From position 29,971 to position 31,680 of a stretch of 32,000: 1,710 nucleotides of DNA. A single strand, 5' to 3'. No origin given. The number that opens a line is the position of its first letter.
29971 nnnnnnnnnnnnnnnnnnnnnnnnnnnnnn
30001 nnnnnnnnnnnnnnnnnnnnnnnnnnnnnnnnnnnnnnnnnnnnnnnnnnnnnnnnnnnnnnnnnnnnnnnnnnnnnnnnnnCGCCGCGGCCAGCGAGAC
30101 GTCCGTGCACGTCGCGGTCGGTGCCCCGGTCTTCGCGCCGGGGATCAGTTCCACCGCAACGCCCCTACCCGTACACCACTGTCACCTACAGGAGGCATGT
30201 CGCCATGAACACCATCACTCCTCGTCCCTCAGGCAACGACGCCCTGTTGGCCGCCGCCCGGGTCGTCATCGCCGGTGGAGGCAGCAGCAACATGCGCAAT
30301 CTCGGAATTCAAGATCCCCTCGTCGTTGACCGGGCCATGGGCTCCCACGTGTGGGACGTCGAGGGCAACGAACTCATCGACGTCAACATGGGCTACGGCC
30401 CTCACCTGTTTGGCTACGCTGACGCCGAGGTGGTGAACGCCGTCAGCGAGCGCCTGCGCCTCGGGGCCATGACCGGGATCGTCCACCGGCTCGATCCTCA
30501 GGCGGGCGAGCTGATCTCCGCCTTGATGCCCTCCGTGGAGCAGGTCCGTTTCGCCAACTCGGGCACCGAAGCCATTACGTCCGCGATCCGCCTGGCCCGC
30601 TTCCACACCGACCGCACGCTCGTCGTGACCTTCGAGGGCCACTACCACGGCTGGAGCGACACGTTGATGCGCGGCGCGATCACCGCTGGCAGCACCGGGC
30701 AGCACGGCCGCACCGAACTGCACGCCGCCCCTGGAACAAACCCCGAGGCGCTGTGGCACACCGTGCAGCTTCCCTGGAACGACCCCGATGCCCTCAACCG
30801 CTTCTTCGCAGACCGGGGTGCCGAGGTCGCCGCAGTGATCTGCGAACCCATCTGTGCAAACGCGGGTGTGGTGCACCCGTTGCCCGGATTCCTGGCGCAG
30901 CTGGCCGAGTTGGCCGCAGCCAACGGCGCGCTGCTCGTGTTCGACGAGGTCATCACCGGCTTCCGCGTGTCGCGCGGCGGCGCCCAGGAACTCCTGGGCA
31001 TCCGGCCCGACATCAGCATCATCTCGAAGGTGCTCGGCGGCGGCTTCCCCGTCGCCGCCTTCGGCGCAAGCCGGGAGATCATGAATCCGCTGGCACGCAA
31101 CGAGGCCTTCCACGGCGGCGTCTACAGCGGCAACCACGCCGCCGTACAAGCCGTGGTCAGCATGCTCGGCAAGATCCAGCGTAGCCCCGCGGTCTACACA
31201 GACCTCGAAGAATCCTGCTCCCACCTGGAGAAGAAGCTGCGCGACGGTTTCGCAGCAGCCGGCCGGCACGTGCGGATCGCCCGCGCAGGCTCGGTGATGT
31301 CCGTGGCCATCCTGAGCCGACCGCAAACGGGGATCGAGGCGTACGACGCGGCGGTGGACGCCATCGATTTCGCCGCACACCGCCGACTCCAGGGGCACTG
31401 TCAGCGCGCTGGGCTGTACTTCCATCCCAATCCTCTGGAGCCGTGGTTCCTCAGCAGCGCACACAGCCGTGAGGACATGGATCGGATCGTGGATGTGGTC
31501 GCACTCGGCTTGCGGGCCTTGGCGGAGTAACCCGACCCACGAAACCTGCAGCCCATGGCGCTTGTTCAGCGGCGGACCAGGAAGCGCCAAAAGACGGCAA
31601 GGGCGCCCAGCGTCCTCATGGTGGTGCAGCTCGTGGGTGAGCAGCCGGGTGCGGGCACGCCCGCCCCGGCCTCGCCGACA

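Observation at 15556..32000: Co-directional ~16.5 kb gene set joining a nitrite-forming enzyme pair, two ANL enzymes, a discrete KS/ACP/KR system, UbiX/UbiD, DAHP synthase and a GSA-type aminotransferase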

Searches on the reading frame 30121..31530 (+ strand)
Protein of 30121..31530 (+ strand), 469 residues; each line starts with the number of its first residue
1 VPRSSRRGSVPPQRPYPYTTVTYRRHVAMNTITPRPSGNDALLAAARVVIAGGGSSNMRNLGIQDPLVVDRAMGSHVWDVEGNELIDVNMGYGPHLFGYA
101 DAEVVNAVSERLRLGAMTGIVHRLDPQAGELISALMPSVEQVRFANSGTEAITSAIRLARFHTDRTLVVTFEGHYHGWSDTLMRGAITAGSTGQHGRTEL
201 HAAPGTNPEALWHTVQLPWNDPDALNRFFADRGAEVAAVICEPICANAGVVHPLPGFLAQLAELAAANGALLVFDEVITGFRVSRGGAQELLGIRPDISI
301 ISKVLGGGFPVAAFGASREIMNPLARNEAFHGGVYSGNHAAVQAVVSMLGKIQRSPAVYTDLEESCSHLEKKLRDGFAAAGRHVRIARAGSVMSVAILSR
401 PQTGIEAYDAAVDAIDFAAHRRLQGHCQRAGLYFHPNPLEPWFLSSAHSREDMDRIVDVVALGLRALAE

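Call 8: search_protein_families(library=pfam, proteins=[window:30121-31530:+], max_evalue=0.01)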
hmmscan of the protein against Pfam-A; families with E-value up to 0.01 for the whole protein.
window:30121-31530:+ (469 aa): 1 family
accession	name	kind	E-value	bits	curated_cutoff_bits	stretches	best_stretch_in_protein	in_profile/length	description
PF00202.27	Aminotran_3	-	3.1e-57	194.5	30.5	1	66-457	10-400/403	Aminotransferase class-III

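Call 22: search_solved_structures(query=window:30121-31530:+, max_evalue=1e-20)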
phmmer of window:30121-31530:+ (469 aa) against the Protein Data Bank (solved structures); distinct sequences matched with E-value up to 1e-20: 77 (the best 60 are shown).
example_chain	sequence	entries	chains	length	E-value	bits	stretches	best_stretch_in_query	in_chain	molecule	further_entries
4zm3_A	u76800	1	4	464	2.7e-146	491.3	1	26-461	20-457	Aminotransferase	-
4zm4_A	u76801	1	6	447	5.3e-146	490.3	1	34-461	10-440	Aminotransferase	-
3l44_A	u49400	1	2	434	2.8e-74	253.9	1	46-468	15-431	Glutamate-1-semialdehyde 2,1-aminomutase 1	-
3fqa_A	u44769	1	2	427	3.6e-74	253.5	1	39-457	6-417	Glutamate-1-semialdehyde 2,1-aminomutase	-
2gsa_A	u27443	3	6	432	6.8e-74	252.6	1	39-457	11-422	GLUTAMATE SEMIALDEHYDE AMINOTRANSFERASE | PROTEIN (GLUTAMATE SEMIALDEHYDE AMINOTRANSFERASE)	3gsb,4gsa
3fq8_A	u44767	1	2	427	6.8e-74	252.6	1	39-457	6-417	Glutamate-1-semialdehyde 2,1-aminomutase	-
2hoy_A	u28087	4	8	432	1.3e-73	251.7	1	39-457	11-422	Glutamate-1-semialdehyde 2,1-aminomutase (GSAM) apo-form | Glutamate-1-semialdehyde 2,1-aminomutase (GSAM) pmp-form | Glutamate-1-semialdehyde 2,1-aminomutase (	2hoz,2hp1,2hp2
3fq7_A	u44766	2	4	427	1.8e-73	251.2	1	39-457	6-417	Glutamate-1-semialdehyde 2,1-aminomutase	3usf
2cfb_A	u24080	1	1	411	2.2e-72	247.6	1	60-458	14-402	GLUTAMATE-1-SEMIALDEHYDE 2,1-AMINOMUTASE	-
2e7u_A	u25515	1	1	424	2.8e-71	244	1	41-460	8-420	Glutamate-1-semialdehyde 2,1-aminomutase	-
5hdm_A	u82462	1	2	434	3.2e-71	243.8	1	44-456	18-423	Glutamate-1-semialdehyde 2,1-aminomutase 1, chloroplastic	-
3k28_A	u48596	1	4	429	1.5e-70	241.5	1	46-462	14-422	Glutamate-1-semialdehyde 2,1-aminomutase 2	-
6w80_A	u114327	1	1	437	8.8e-68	232.5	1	40-456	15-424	Glutamate-1-semialdehyde 2,1-aminomutase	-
3bs8_A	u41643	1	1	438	1.9e-67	231.4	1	46-458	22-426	Glutamate-1-semialdehyde 2,1-aminomutase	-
4e77_A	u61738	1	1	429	3.4e-65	223.9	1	39-459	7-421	Glutamate-1-semialdehyde 2,1-aminomutase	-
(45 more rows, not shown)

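Call 63: search_protein_families(library=ncbifam, proteins=[window:30121-31530:+], max_evalue=0.00001)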
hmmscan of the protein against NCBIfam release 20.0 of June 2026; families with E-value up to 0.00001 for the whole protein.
window:30121-31530:+ (469 aa): 68 families (the best 25 are shown)
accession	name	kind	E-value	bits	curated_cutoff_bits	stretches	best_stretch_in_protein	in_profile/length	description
NF000818.0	PRK00062.1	subfamily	1.3e-106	356.9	398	1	39-462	6-422/429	glutamate-1-semialdehyde 2,1-aminomutase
TIGR00713.1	hemL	equivalog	1.8e-99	333.3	527.3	1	42-460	5-416/423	glutamate-1-semialdehyde 2,1-aminomutase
NF009055.0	PRK12389.1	equivalog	5.1e-86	289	637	1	42-467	9-428/431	glutamate-1-semialdehyde 2,1-aminomutase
NF041362.1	GntE_guanitoxin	equivalog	1.2e-84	284.3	525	1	40-455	9-424/426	guanitoxin biosynthesis PLP-dependent transaminase GntE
NF001864.0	PRK00615.1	equivalog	1.2e-66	225.1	706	1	49-459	17-421/433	glutamate-1-semialdehyde aminotransferase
NF005453.0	PRK07046.1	subfamily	1.3e-49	169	425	1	36-423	28-412/453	transaminase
NF004856.0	PRK06209.1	equivalog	1.8e-47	161.9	486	1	64-341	39-301/450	glutamate-1-semialdehyde 2,1-aminomutase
NF004426.0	PRK05769.1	equivalog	1.1e-43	149.7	552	1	62-379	33-357/441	acetyl ornithine aminotransferase family protein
TIGR00707.1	argD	subfamily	4.2e-42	144.3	410.05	1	65-381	9-314/381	acetylornithine/succinylornithine family transaminase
NF005993.0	PRK08117.1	subfamily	2.6e-39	135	574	1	66-374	25-344/433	aspartate aminotransferase family protein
NF002874.0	PRK03244.1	equivalog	1.3e-38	132.8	457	1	58-382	19-324/399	acetylornithine transaminase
NF002797.0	PRK02936.1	equivalog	4.9e-36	124.3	496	1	68-386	14-316/385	acetylornithine transaminase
NF004714.0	PRK06058.1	subfamily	5.6e-36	124.1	639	1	60-377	37-359/447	4-aminobutyrate--2-oxoglutarate transaminase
NF041821.1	daptide_amino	equivalog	1.2e-35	122.9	450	1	67-464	15-404/405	daptide-type RiPP biosynthesis aminotransferase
NF002325.0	PRK01278.1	subfamily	4.8e-35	121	372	1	66-375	14-313/395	acetylornithine transaminase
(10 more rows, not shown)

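Call 69: search_solved_structures(query=window:30121-31530:+, max_evalue=1e-100, show_alignments=2)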
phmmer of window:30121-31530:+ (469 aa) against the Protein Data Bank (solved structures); distinct sequences matched with E-value up to 1e-100: 2.
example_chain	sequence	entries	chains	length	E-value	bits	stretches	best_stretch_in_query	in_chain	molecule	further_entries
4zm3_A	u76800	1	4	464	2.7e-146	491.3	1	26-461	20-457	Aminotransferase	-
4zm4_A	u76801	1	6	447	5.3e-146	490.3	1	34-461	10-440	Aminotransferase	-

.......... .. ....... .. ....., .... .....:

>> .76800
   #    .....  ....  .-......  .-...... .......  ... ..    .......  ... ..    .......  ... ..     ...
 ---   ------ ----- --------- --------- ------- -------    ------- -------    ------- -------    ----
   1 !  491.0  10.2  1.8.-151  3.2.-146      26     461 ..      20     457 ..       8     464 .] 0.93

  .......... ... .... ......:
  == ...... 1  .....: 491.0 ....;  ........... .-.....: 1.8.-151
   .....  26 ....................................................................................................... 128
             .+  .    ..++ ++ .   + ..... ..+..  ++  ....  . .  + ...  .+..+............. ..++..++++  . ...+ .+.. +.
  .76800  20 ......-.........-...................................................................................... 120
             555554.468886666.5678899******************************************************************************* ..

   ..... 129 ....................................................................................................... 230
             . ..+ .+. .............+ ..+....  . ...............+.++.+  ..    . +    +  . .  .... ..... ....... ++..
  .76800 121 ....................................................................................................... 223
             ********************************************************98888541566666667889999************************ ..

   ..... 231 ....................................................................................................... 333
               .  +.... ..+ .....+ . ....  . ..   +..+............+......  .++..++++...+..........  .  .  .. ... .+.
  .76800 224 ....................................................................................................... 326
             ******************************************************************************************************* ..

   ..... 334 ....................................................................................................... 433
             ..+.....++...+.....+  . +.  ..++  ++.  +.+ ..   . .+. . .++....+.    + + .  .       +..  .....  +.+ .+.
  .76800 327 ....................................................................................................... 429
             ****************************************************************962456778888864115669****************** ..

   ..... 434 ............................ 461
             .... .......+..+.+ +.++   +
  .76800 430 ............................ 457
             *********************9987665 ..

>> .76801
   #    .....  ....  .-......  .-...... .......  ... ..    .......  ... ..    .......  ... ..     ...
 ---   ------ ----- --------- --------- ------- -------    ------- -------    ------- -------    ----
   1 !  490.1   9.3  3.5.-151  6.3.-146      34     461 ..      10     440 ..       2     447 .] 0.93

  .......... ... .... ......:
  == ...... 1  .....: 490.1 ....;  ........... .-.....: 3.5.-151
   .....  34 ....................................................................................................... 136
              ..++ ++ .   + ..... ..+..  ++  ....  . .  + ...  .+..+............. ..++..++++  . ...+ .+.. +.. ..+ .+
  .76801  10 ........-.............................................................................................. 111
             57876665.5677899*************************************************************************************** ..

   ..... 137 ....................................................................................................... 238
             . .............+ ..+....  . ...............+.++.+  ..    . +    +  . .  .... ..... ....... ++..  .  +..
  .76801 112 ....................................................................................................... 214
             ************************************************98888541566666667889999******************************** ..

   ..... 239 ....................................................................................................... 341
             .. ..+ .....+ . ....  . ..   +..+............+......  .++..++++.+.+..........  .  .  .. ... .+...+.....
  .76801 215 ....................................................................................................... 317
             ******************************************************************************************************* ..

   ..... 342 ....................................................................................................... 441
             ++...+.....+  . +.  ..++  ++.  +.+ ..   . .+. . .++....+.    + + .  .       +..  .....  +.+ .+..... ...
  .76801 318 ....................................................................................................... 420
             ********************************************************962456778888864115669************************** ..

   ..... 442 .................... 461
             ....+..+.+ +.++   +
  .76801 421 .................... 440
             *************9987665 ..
